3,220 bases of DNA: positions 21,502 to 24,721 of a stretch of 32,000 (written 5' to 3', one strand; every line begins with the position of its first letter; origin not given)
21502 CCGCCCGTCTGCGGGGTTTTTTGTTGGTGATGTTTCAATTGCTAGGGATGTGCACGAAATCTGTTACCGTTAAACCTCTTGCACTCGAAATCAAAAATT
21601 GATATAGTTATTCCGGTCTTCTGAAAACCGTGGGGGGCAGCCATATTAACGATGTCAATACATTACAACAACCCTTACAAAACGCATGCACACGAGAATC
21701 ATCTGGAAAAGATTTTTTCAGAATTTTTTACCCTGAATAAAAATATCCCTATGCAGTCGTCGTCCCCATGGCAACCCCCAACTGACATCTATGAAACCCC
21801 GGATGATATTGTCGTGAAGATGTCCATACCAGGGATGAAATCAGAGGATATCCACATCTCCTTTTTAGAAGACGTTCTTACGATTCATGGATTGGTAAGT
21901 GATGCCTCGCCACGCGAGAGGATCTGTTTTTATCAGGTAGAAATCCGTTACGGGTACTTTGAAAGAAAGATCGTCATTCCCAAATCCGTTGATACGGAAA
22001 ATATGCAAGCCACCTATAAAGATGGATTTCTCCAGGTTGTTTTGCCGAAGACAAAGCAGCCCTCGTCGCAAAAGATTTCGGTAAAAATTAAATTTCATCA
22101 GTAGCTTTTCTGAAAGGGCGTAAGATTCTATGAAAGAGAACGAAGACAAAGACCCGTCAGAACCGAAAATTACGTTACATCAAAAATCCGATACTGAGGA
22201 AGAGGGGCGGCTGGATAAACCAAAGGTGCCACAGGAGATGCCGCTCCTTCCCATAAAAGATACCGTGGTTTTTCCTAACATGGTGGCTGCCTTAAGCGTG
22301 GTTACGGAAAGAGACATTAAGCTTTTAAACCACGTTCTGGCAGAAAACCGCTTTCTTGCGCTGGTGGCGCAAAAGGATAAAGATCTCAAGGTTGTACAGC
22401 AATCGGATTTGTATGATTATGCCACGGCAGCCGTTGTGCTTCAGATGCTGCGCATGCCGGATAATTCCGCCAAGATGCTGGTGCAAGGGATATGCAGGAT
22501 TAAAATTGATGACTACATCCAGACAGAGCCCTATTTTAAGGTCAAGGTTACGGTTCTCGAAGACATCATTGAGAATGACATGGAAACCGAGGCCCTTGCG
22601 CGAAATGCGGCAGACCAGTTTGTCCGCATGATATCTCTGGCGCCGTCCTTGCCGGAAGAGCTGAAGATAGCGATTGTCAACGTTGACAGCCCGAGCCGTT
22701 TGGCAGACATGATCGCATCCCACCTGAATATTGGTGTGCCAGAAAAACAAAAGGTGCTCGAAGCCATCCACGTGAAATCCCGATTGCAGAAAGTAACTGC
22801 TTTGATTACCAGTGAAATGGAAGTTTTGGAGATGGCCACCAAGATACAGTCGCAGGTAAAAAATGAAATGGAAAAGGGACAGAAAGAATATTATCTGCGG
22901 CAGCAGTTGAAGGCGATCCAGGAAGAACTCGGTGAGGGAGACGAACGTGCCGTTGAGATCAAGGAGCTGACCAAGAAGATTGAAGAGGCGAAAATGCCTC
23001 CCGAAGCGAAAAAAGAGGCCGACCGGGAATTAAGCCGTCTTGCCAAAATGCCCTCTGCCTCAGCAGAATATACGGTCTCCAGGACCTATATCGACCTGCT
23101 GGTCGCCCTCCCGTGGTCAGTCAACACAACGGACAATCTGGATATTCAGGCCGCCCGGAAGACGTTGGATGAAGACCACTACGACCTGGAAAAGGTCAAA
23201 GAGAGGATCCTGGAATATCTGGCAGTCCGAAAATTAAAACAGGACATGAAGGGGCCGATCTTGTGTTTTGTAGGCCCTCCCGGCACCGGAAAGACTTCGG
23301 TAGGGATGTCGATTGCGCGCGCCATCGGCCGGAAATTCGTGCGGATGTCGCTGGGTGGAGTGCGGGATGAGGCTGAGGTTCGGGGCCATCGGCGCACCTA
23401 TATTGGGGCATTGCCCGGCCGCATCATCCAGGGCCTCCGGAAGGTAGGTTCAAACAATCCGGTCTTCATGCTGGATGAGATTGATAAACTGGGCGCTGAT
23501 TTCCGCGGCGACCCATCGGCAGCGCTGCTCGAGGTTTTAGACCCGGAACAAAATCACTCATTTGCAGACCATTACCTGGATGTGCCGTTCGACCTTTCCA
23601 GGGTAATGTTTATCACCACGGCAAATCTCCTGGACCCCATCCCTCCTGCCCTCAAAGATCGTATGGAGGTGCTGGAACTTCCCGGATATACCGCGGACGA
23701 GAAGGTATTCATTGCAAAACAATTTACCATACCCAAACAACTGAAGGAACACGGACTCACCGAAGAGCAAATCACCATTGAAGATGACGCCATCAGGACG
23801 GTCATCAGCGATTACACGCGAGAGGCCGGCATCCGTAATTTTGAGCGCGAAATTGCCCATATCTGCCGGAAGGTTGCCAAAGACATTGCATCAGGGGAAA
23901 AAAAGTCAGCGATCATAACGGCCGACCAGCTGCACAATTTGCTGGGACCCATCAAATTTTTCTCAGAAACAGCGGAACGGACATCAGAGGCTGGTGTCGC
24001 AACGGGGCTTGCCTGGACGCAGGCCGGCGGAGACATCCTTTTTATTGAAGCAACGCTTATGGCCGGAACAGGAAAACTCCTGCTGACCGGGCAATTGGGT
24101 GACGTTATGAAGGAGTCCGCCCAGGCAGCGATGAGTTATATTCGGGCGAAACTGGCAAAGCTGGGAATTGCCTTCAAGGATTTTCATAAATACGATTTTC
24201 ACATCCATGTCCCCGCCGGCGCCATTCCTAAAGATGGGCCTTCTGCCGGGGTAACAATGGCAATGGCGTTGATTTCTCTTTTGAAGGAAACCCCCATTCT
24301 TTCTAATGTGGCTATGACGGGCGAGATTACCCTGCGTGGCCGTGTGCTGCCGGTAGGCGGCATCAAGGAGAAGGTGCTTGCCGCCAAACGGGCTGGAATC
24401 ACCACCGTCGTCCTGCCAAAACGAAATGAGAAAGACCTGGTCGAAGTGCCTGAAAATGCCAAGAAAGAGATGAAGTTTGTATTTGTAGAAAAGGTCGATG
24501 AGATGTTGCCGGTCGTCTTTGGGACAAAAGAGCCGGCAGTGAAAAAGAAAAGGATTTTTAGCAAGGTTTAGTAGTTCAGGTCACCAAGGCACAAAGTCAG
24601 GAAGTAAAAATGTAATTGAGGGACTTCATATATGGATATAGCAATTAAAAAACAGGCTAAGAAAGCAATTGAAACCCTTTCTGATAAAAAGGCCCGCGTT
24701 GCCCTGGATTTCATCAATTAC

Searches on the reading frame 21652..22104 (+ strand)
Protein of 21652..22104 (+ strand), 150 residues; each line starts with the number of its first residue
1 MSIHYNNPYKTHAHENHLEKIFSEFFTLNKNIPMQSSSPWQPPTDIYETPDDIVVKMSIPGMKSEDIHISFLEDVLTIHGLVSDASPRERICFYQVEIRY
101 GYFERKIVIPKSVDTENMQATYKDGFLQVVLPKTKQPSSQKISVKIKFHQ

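Call 10: search_protein_families(library=pfam, proteins=[window:21652-22104:+], max_evalue=0.001)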
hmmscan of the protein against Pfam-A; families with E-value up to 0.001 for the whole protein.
window:21652-22104:+ (150 aa): 2 families
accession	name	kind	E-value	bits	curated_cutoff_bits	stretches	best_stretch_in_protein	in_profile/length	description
PF00011.27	HSP20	-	7e-18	65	20.8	1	45-146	1-101/102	Hsp20/alpha crystallin family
PF17886.7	ArsA_HSP20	-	1.9e-05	24.6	22.5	1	51-130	2-62/63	HSP20-like domain found in ArsA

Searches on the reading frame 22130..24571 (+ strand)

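Call 10: search_protein_families(library=pfam, proteins=[window:22130-24571:+], max_evalue=0.001)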
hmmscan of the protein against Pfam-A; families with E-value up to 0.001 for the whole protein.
window:22130-24571:+ (813 aa): 6 families
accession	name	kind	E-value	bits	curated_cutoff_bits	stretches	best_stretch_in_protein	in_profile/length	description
PF05362.19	Lon_C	-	6.1e-88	294.2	21.1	1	596-796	2-202/205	Lon protease (S16) C-terminal proteolytic domain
PF02190.22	LON_substr_bdg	-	1.4e-43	149.6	28.7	1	36-227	1-199/200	ATP-dependent protease La (LON) substrate-binding domain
PF22667.2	Lon_lid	-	4e-25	87.7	27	1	539-592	1-54/57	Lon protease AAA+ ATPase lid domain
PF00004.35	AAA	-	2.6e-24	86.6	21.2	1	378-514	1-125/131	ATPase family associated with various cellular activities (AAA)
PF13541.12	ChlI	-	2.1e-09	37.7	27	1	639-766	1-121/121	Subunit ChlI of Mg-chelatase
PF07728.20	AAA_5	-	1.5e-08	35.2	22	1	378-512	2-139/139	AAA domain (dynein-related subfamily)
